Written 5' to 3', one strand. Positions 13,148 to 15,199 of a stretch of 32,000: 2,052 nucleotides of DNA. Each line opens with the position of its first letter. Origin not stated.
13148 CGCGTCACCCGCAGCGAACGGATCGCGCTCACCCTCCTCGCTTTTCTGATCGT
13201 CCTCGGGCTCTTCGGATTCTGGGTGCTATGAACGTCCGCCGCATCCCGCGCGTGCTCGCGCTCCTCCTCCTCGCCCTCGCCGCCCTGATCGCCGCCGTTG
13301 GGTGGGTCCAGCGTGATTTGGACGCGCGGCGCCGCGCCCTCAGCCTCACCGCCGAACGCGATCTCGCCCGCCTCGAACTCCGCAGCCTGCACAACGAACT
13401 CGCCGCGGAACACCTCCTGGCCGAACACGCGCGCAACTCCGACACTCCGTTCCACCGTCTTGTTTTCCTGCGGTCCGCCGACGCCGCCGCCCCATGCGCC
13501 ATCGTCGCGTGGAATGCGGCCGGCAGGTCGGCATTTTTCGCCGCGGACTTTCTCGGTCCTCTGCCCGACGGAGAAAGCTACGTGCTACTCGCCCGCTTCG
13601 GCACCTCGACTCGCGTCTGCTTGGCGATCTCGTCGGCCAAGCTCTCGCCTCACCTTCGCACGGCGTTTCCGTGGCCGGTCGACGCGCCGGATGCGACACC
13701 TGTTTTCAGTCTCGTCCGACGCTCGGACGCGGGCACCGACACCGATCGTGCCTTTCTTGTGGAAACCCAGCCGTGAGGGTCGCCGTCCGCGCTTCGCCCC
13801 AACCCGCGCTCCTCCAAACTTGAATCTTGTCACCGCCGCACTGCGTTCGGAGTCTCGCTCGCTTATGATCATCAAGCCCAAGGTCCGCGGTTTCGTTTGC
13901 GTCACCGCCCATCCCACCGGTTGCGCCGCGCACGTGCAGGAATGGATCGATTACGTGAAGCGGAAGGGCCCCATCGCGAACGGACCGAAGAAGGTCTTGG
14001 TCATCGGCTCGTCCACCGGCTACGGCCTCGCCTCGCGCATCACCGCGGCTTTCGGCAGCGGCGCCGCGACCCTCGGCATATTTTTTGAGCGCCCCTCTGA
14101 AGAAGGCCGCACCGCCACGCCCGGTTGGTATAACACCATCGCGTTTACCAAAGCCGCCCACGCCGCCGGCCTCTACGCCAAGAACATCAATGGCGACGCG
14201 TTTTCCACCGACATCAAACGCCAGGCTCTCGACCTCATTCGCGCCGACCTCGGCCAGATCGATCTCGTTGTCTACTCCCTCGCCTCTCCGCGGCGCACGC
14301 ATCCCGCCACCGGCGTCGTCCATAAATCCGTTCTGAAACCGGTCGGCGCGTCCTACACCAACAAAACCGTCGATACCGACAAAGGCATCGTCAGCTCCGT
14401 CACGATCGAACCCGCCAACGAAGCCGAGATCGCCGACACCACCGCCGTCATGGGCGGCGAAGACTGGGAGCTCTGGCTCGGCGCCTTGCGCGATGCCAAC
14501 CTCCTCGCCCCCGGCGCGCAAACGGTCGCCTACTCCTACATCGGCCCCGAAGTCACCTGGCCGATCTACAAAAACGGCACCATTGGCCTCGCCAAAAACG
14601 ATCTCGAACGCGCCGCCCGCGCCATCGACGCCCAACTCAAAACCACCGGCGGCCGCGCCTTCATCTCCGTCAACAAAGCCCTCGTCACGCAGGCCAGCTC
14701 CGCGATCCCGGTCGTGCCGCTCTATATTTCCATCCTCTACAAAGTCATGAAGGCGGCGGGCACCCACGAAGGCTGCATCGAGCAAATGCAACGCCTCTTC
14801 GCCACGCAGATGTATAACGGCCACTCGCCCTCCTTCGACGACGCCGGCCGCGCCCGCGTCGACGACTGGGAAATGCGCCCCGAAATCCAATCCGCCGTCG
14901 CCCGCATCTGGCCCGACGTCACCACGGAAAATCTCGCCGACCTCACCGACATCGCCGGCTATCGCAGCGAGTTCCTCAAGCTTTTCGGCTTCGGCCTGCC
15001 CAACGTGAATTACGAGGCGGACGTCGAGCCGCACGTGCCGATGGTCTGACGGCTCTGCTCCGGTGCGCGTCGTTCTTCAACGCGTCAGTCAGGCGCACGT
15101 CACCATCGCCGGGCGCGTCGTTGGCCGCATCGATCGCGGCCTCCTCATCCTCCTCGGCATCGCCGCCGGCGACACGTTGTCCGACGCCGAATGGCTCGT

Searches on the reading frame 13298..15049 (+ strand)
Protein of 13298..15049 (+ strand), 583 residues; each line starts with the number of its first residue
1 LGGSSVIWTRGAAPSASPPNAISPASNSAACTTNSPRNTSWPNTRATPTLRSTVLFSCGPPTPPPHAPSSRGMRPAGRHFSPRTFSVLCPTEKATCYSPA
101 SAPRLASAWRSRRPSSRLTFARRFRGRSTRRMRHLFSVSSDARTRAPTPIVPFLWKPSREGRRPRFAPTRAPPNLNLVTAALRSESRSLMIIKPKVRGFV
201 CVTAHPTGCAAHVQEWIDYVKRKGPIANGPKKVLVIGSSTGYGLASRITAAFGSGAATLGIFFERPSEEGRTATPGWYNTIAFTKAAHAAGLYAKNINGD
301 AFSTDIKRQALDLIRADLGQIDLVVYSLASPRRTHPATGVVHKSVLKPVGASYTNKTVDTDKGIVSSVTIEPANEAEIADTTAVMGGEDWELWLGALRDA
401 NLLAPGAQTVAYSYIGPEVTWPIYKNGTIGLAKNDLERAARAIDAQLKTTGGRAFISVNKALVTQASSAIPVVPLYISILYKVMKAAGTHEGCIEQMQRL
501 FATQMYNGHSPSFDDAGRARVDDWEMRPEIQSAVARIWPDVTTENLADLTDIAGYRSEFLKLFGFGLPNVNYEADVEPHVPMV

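Call 15: search_protein_families(library=pfam, proteins=[window:13298-15049:+])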
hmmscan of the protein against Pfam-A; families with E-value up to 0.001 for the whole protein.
window:13298-15049:+ (583 aa): 3 families
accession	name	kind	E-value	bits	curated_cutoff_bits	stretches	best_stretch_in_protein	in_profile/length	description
PF12241.14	Enoyl_reductase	-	9.4e-114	379.1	22.1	1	271-506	1-236/236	Trans-2-enoyl-CoA reductase catalytic region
PF12242.14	Eno-Rase_NADH_b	-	1.7e-37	127.5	23.4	1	191-268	1-78/79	NAD(P)H binding domain of trans-2-enoyl-CoA reductase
PF07055.18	Eno-Rase_FAD_bd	-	8.1e-29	100.2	25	1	513-576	1-64/64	Enoyl reductase FAD binding domain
